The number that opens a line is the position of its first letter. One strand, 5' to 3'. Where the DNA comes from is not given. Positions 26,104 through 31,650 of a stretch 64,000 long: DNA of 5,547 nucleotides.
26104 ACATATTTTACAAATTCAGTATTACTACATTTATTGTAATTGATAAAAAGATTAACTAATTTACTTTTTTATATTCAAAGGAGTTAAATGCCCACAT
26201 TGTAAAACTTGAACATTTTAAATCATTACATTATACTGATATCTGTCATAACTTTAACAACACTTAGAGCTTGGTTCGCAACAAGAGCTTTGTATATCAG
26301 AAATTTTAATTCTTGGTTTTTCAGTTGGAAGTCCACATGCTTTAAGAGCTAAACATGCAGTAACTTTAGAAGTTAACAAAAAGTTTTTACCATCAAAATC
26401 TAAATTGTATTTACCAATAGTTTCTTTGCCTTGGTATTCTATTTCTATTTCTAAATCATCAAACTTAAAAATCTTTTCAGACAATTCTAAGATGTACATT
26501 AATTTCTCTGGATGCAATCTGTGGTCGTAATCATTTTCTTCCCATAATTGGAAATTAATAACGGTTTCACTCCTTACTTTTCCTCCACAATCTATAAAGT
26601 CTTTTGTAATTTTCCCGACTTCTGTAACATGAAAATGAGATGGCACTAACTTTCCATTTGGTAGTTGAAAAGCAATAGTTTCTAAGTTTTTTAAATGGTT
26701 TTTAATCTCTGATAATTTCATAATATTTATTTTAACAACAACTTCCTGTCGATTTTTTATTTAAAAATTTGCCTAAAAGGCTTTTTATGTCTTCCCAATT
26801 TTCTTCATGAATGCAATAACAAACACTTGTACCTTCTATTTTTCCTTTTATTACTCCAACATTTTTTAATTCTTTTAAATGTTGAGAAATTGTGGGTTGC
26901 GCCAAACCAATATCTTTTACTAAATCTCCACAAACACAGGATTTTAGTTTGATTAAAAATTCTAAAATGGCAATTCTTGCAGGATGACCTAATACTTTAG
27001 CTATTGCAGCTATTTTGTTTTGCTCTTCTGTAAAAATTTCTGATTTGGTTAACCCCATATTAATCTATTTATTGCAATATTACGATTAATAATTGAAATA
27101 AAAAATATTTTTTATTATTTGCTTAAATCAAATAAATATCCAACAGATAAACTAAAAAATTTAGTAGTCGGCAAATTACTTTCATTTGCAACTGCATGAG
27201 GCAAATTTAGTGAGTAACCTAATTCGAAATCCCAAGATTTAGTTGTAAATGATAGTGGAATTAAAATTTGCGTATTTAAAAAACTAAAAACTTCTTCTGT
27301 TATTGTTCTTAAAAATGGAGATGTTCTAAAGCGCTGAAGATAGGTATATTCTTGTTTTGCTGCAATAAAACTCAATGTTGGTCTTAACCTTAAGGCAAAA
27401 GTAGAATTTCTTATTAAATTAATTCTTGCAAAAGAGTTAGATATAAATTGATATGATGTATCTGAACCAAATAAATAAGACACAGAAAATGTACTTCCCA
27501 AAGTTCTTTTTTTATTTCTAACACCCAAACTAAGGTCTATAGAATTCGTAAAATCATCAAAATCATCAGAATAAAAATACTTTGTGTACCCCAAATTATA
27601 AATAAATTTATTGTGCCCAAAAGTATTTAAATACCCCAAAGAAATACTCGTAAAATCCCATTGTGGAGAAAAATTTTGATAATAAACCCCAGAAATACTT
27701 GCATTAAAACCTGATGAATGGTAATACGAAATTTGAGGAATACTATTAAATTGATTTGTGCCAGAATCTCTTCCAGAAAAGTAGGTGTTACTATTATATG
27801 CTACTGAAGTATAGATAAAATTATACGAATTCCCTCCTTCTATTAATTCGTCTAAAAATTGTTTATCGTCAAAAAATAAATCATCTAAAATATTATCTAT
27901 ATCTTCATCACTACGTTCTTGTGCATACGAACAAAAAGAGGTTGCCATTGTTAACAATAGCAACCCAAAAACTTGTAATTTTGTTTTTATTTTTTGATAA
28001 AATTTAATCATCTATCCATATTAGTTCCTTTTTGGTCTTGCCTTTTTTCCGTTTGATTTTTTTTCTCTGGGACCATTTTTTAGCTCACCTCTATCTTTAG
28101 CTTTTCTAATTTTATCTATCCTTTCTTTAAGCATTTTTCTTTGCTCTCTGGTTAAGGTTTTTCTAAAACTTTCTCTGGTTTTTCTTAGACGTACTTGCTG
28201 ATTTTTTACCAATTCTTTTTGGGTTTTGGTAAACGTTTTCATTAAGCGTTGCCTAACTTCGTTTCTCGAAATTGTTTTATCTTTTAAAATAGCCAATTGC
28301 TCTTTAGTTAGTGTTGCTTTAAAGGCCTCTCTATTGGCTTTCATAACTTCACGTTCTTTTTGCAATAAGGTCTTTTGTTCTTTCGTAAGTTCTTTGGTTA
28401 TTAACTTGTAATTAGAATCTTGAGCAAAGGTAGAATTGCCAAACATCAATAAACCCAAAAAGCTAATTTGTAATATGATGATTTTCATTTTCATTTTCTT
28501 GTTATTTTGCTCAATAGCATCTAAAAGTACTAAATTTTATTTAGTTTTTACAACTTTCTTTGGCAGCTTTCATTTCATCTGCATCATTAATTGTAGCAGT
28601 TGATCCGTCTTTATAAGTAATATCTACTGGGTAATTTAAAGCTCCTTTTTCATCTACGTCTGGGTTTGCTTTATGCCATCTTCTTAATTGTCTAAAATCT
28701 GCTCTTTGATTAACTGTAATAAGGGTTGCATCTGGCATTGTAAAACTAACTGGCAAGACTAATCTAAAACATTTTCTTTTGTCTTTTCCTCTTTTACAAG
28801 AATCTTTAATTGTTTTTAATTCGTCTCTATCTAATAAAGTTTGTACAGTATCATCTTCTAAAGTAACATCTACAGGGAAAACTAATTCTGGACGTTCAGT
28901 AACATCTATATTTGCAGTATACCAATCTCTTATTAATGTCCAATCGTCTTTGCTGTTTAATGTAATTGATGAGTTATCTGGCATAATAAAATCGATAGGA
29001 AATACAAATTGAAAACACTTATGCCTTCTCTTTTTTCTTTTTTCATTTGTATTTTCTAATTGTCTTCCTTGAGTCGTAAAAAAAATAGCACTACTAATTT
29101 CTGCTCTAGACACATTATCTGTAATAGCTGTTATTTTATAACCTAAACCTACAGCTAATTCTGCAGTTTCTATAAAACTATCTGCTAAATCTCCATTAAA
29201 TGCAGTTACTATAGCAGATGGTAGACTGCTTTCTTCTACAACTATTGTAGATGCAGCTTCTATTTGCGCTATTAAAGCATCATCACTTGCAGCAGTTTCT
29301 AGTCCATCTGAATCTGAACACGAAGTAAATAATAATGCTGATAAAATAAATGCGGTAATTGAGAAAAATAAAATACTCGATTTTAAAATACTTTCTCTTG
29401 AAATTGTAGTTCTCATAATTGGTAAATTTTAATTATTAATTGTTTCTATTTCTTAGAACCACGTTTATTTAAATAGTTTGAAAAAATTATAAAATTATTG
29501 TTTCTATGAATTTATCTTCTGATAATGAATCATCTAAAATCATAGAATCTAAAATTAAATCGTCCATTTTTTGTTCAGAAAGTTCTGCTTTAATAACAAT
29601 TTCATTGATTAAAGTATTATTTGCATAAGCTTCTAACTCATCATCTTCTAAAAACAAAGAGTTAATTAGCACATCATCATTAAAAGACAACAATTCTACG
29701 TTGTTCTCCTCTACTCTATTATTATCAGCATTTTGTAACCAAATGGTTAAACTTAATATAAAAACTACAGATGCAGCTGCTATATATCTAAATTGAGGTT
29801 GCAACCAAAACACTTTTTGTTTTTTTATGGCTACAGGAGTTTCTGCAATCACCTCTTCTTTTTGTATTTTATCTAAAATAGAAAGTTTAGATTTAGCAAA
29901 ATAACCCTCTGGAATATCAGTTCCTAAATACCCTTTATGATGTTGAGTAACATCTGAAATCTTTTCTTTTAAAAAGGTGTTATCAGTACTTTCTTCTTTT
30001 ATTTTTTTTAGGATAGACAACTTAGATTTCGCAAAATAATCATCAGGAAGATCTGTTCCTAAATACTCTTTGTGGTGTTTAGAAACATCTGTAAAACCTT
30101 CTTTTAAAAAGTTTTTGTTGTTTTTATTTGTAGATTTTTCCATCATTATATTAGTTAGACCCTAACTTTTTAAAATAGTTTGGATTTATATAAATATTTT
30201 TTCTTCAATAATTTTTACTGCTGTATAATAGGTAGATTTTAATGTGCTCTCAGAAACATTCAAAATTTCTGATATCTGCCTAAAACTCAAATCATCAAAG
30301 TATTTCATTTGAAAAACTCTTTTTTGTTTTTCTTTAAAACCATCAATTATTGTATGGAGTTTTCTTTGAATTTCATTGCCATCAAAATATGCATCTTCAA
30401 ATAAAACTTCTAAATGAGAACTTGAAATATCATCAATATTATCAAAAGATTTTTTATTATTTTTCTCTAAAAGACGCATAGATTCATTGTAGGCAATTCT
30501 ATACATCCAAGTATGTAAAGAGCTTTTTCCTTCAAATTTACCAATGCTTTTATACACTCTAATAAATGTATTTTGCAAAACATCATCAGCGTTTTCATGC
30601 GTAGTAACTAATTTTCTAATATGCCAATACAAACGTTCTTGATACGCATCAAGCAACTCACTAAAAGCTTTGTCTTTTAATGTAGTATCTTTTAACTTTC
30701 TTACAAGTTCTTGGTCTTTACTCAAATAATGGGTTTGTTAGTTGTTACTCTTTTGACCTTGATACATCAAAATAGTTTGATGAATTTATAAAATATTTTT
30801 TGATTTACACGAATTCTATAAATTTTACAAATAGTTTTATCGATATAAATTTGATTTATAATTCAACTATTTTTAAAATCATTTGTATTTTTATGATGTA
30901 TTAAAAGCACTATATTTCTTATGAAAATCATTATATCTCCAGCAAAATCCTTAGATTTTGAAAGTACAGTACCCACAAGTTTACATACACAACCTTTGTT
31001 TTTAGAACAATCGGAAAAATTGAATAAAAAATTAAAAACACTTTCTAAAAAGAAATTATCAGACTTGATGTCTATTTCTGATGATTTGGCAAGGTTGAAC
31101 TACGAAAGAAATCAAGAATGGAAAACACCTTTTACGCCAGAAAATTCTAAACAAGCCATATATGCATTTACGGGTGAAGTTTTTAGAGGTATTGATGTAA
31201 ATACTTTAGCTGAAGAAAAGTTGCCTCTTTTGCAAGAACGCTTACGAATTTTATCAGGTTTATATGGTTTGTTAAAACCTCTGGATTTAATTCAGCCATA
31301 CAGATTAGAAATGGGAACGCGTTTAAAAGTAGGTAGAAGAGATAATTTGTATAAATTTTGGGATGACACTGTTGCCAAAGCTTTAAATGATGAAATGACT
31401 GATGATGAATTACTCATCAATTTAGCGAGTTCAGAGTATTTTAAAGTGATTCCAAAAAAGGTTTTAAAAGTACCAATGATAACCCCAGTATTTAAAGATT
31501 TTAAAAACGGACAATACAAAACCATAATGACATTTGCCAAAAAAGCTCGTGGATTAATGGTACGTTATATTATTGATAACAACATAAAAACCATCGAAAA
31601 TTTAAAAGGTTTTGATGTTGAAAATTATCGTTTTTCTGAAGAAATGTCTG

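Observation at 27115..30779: Self-contained ECF sigma regulon with its promoter motif readable three times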

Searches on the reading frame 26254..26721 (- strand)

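Call 4: search_protein_families(library=pfam, proteins=[window:26254-26721:-], max_evalue=0.01)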
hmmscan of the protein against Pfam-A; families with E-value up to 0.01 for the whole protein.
window:26254-26721:- (155 aa): 1 family
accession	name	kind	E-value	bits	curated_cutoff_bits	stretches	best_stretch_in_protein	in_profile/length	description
PF20001.5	DUF6428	-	9.7e-65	217.6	28.7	1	3-155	1-155/155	Family of unknown function (DUF6428)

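Call 5: search_protein_families(library=ncbifam, proteins=[window:26254-26721:-], max_evalue=0.01)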
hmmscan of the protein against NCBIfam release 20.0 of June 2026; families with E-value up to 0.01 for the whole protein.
window:26254-26721:- (155 aa): 0 families

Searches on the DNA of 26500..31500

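Call 75: search_rna_families(source=window, start=26500, end=31500, threshold=evalue, max_evalue=1)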
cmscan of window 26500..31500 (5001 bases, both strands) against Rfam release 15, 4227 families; matches with E-value up to 1: 2.
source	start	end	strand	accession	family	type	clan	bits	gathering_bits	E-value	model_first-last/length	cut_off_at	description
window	31380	31460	+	RF00579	SNORD90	Gene; snRNA; snoRNA; CD-box;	-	25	41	0.83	1-111/111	no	Small nucleolar RNA SNORD90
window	30049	30094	-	RF00032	Histone3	Cis-reg;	-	20.4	34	0.043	1-46/46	no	Histone 3' UTR stem-loop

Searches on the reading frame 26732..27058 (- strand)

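Call 4: search_protein_families(library=pfam, proteins=[window:26732-27058:-], max_evalue=0.01)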
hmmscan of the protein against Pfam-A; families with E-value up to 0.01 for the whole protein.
window:26732-27058:- (108 aa): 3 families
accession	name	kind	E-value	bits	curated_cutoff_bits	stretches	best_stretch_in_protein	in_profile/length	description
PF01022.26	HTH_5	-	4.9e-11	42.8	22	1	25-70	1-45/47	Bacterial regulatory protein, arsR family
PF12840.13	HTH_20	-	1.1e-06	28.9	27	1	23-71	1-49/51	Helix-turn-helix domain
PF13412.12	HTH_24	-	0.00056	19.9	21.9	1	29-71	6-48/48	Winged helix-turn-helix DNA-binding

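Call 5: search_protein_families(library=ncbifam, proteins=[window:26732-27058:-], max_evalue=0.01)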
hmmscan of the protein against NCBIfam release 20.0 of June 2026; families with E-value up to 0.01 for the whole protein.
window:26732-27058:- (108 aa): 11 families
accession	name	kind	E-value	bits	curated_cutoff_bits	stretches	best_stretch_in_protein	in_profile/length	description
NF033788.1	HTH_metalloreg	subfamily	5.7e-19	67.7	55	1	17-91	2-76/77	metalloregulator ArsR/SmtB family transcription factor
NF041413.1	ArsR_Rv2640c_fam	equivalog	3.6e-11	43.5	155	1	12-95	28-113/118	Rv2640c family ArsR-like transcriptional regulator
NF033789.1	repress_SdpR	subfamily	2.1e-10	40.4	100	1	21-92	3-73/79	autorepressor SdpR family transcription factor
NF052532.1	TransRegPagRBaca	equivalog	5.1e-10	39.3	170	1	13-96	14-96/99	transcriptional repressor PagR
NF040642.1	sulf_sens_BigR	equivalog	5.7e-10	39.1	155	1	11-87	5-80/95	sulfite-sensing transcriptional repressor BigR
NF045707.1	Dbac_1936_reg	equivalog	6e-10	39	115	1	11-88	2-78/99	ArsR/SmtB-type metalloregulator TsoR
NF047906.1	CdPbTransRegCmtR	equivalog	1.8e-07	31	150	1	12-88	7-82/104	Cd(II)/Pb(II)-sensing metalloregulatory transcriptional regulator CmtR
NF053755.1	MsvR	equivalog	2.1e-07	30.9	220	1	21-74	8-60/236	transcriptional factor MsvR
NF007528.0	PRK10141.1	subfamily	5.4e-05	23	97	1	19-83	9-73/117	metalloregulator ArsR/SmtB family transcription factor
NF053602.1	Phr_regulator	exception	0.00086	18.9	320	1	19-75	5-60/191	heat shock transcription regulator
NF040939.2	trans_reg_lrs14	equivalog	0.0085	16.1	90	0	29-71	24-67/103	Lrs14 family HTH-type transcriptional regulator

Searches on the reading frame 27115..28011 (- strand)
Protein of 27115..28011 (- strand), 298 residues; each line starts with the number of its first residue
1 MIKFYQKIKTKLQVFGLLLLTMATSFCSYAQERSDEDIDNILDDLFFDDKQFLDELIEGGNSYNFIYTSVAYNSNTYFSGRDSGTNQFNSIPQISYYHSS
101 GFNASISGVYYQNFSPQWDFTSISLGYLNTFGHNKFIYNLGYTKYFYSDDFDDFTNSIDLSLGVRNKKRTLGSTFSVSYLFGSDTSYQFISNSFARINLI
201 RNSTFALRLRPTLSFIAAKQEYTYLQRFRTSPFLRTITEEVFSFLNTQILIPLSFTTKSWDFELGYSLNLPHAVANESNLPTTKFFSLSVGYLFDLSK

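Call 4: search_protein_families(library=pfam, proteins=[window:27115-28011:-], max_evalue=0.01)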
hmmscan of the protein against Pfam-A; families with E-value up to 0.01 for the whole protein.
window:27115-28011:- (298 aa): 0 families

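Call 5: search_protein_families(library=ncbifam, proteins=[window:27115-28011:-], max_evalue=0.01)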
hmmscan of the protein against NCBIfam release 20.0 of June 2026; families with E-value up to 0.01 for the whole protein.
window:27115-28011:- (298 aa): 0 families

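Call 29: search_protein_families(library=pfam, proteins=[window:27115-28011:-], max_evalue=5)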
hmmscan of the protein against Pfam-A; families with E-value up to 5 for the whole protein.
window:27115-28011:- (298 aa): 0 families

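Call 47: find_homologous_proteins(query=window:27118-28011:-, max_evalue=0.001)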
Query window:27118-28011:- (298 aa): 497 proteins with E <= 0.001 among 1726 candidates; the best 120 are listed.
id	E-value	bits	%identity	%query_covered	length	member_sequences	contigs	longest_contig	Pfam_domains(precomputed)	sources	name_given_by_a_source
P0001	1.0e-190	650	100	100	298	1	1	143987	-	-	-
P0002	5.0e-154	530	80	100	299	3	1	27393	-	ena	-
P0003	2.2e-149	515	77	100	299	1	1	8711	-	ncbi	ncbi:MAG: hypothetical protein AB8B78_07270 [Polaribacter sp.]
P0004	4.8e-149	514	76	100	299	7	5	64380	-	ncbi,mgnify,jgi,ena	mgnify:FL=1|jgi:hypothetical protein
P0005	5.0e-149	513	78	100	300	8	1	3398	-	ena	-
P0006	9.5e-148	509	76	100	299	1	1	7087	-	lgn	-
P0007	2.1e-147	508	81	93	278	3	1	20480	-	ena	-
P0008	8.9e-146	503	75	100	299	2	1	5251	-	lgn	-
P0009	6.3e-135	467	69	100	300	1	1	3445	-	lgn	-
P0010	2.8e-134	465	71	100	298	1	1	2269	-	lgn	-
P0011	1.5e-130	453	69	100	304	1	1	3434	-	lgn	-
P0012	5.8e-129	448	67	100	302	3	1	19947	-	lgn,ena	-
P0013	3.8e-128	445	68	100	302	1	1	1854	-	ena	-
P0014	6.9e-128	444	68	100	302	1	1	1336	-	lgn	-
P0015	8.9e-128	444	68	100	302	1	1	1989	-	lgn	-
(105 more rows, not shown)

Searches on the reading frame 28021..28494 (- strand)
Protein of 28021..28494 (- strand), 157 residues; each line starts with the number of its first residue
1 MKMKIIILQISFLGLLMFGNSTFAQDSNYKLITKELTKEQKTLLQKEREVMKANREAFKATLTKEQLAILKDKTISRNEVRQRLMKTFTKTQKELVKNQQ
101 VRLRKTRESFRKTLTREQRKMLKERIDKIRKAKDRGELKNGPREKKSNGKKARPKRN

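Call 4: search_protein_families(library=pfam, proteins=[window:28021-28494:-], max_evalue=0.01)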
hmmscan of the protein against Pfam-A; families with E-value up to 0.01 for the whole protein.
window:28021-28494:- (157 aa): 0 families

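Call 5: search_protein_families(library=ncbifam, proteins=[window:28021-28494:-], max_evalue=0.01)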
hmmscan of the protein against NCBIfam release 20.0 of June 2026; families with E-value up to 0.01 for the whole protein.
window:28021-28494:- (157 aa): 0 families

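Call 29: search_protein_families(library=pfam, proteins=[window:28021-28494:-], max_evalue=5)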
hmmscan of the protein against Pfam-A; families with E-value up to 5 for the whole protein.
window:28021-28494:- (157 aa): 10 families
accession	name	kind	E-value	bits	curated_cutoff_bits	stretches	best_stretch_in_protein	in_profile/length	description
PF07813.17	LTXXQ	-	0.029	15.5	24.3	1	36-124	15-98/100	LTXXQ motif family protein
PF14417.12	MEDS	-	0.045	14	29.8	1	45-136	8-98/161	MEDS: MEthanogen/methylotroph, DcmR Sensory domain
PF22360.1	SbsC_spectrin-like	-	0.087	14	26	1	32-69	17-54/62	SbsC,spectrin-like repeat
PF05282.17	AAR2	-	0.15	12.5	23.6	1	8-117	49-154/160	AAR2 C-terminal repeat region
PF16925.10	TetR_C_13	-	0.21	12.5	27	1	103-140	34-71/109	Tetracyclin repressor-like, C-terminal domain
PF24723.1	DUF7675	-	0.77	10.1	27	1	34-53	40-59/65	Family of unknown function (DUF7675)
PF12630.12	Pox_polyA_pol_N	-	1.4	9.7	27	1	45-93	30-78/108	Poxvirus poly(A) polymerase N-terminal domain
PF21354.3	STAT_linker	-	1.5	9.8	27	1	57-99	28-70/78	Signal transducer and activator of transcription, linker domain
PF17253.7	DUF5320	-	2.1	10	27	0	31-63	65-97/99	Family of unknown function (DUF5320)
PF04716.19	ETC_C1_NDUFA5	-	4.2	7.7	27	1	22-54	25-57/67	ETC complex I subunit conserved region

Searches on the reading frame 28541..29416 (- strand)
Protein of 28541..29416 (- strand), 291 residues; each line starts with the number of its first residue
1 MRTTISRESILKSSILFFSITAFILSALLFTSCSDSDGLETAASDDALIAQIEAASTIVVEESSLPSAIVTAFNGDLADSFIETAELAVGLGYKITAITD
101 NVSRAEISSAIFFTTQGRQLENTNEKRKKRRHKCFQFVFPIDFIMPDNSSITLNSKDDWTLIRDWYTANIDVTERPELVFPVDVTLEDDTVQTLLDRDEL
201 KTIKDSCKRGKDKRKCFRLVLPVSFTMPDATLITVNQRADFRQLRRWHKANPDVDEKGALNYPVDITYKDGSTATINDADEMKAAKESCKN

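Call 4: search_protein_families(library=pfam, proteins=[window:28541-29416:-], max_evalue=0.01)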
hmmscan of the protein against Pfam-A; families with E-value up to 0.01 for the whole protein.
window:28541-29416:- (291 aa): 1 family
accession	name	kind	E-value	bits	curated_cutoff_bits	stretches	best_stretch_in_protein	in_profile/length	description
PF08428.16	Rib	-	0.00062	20.8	27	1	247-277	40-69/76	Rib domain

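Call 5: search_protein_families(library=ncbifam, proteins=[window:28541-29416:-], max_evalue=0.01)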
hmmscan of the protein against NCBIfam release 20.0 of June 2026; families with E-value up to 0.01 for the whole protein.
window:28541-29416:- (291 aa): 1 family
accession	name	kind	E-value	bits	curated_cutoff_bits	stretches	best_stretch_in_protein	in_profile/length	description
NF053582.1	motif_MiiA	domain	0.0057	16.3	24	1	266-276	11-21/27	MiiA motif-containing surface protein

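Call 29: search_protein_families(library=pfam, proteins=[window:28541-29416:-], max_evalue=5)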
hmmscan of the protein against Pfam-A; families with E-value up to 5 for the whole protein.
window:28541-29416:- (291 aa): 3 families
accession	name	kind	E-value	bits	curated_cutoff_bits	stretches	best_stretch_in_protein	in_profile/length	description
PF08428.16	Rib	-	0.00062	20.8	27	1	247-277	40-69/76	Rib domain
PF18957.6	RibLong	-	0.011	16.9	27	1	256-277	66-87/93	Long Rib domain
PF22050.1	Toddler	-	0.12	13.2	27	1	114-136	23-45/58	Apelin receptor early endogenous ligand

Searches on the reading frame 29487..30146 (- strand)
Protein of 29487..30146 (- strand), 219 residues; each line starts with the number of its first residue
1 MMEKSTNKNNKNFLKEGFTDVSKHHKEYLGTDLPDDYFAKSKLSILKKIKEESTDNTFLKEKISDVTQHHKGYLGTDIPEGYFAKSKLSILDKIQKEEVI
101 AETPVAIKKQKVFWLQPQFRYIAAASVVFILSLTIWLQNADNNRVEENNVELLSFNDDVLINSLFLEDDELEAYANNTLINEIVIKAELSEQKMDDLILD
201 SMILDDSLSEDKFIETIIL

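Call 4: search_protein_families(library=pfam, proteins=[window:29487-30146:-], max_evalue=0.01)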
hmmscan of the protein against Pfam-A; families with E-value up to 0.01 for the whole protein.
window:29487-30146:- (219 aa): 1 family
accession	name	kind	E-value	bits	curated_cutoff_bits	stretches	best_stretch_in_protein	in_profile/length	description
PF23528.1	Microp_apicomplexa_15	-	0.006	17.2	27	0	48-87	19-59/69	Apicomplexa microprotein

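Call 5: search_protein_families(library=ncbifam, proteins=[window:29487-30146:-], max_evalue=0.01)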
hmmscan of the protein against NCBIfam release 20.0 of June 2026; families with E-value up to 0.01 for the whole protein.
window:29487-30146:- (219 aa): 0 families

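Call 29: search_protein_families(library=pfam, proteins=[window:29487-30146:-], max_evalue=5)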
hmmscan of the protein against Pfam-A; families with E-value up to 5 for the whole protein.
window:29487-30146:- (219 aa): 2 families
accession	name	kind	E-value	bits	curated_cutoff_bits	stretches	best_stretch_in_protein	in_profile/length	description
PF23528.1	Microp_apicomplexa_15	-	0.006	17.2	27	1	48-87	19-59/69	Apicomplexa microprotein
PF16302.10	DUF4944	-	0.089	13.3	23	1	41-102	42-100/128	Domain of unknown function (DUF4944)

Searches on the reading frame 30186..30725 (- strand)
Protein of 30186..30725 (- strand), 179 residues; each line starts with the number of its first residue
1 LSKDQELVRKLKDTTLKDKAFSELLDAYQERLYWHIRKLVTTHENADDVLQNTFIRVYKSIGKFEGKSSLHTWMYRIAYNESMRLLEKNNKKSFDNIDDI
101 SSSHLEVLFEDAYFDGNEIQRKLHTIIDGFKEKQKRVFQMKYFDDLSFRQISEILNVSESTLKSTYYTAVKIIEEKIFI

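Call 4: search_protein_families(library=pfam, proteins=[window:30186-30725:-], max_evalue=0.01)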
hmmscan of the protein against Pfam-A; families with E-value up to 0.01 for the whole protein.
window:30186-30725:- (179 aa): 6 families
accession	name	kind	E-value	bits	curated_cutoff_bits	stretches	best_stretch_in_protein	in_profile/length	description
PF04542.20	Sigma70_r2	-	4.5e-14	52.4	24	1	24-90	1-69/71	Sigma-70 region 2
PF08281.18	Sigma70_r4_2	-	4.6e-11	42.6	25.7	1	121-171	2-52/54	Sigma-70, region 4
PF04545.22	Sigma70_r4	-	2e-06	27.6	24.1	1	128-164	3-39/50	Sigma-70, region 4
PF07374.17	DUF1492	-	0.00013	22.5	21.5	1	120-170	45-96/100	Protein of unknown function (DUF1492)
PF07638.17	Sigma70_ECF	-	0.00073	19.9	21.1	0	20-166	18-172/185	ECF sigma factor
PF04297.20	UPF0122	-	0.0018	19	22.7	1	132-173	20-61/101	Putative helix-turn-helix protein, YlxM / p13 like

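Call 5: search_protein_families(library=ncbifam, proteins=[window:30186-30725:-], max_evalue=0.01)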
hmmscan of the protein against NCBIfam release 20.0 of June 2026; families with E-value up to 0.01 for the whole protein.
window:30186-30725:- (179 aa): 103 families (the best 25 are shown)
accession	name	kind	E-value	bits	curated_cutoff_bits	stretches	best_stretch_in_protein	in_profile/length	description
TIGR02937.1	sigma70-ECF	superfamily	1.5e-29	102.8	42.9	1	20-176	2-164/165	sigma-70 family RNA polymerase sigma factor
NF008888.0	PRK11922.1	equivalog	8.2e-26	91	204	1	3-177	16-196/231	RNA polymerase sigma factor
TIGR02985.1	Sig70_bacteroi1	subfamily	1.7e-25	90.1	126.4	1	19-177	1-162/162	RNA polymerase sigma-70 factor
NF007223.0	PRK09641.1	equivalog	2.9e-24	85.9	209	1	17-167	16-174/187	RNA polymerase sigma factor SigW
NF009166.1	PRK12513.1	equivalog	2.1e-23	83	206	1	4-173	9-182/193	RNA polymerase sigma factor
TIGR02939.1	RpoE_Sigma70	equivalog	4.1e-22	79.1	236.15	1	3-177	6-186/190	RNA polymerase sigma factor RpoE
TIGR02950.1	SigM_subfam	subfamily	6.9e-22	78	147.95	1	22-174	3-155/159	RNA polymerase sigma factor, SigM family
TIGR02954.1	Sig70_famx3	hypoth_equivalog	1.1e-21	77.3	188.5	1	4-172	3-162/170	RNA polymerase sigma-70 factor, TIGR02954 family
TIGR02948.1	SigW_bacill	equivalog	1.7e-20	73.9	243.1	1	7-166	8-173/187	RNA polymerase sigma factor SigW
NF007222.0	PRK09640.1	equivalog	1.1e-19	70.8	194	1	4-177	10-182/188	RNA polymerase sigma factor SigX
TIGR02989.1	Sig-70_gvs1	subfamily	1.5e-19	70.4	124.55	1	19-165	1-146/158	RNA polymerase sigma-70 factor, Rhodopirellula/Verrucomicrobium family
NF006930.0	PRK09415.1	subfamily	2.1e-19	70.1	198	1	7-174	4-172/179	RNA polymerase factor sigma C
NF007220.0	PRK09639.1-5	equivalog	3.5e-19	69.3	260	1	18-176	2-163/181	RNA polymerase sigma factor SigX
NF058625.1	sigma_PG0214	equivalog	7.3e-19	68.1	130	1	17-176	2-160/170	GFO_1088 family ECF-type sigma factor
NF053879.1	RNAPolSigSigVBac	equivalog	8.1e-19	67.9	190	1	19-176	4-154/160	RNA polymerase sigma factor SigV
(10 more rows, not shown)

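Call 79: search_solved_structures(query=window:30186-30725:-, max_evalue=0.00001)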
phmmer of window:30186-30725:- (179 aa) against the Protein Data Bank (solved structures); distinct sequences matched with E-value up to 0.00001: 9.
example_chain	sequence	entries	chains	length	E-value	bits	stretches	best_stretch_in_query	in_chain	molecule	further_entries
5wuq_A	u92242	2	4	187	6.3e-16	62.1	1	11-168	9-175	ECF RNA polymerase sigma factor SigW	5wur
6in7_B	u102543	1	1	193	1.9e-15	60.5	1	3-175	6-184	RNA polymerase sigma-H factor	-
8z6g_B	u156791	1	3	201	2.2e-15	60.3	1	3-175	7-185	RNA polymerase sigma factor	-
1or7_A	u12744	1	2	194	1.1e-13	54.7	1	4-177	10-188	RNA polymerase sigma-E factor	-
6jbq_F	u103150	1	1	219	1.7e-13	54.2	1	4-177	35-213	ECF RNA polymerase sigma-E factor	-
2map_A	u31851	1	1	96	1.8e-09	41.1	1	4-86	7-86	RNA polymerase sigma factor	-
2mao_A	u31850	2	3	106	2.2e-09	40.8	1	4-86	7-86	RNA polymerase sigma factor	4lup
7qh5_A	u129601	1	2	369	3e-07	33.9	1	18-86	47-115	RNA polymerase sigma factor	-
5or5_A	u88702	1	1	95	3.2e-07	33.8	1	4-86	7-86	ECF RNA polymerase sigma-E factor,ECF RNA polymerase sigma factor SigW,ECF RNA polymerase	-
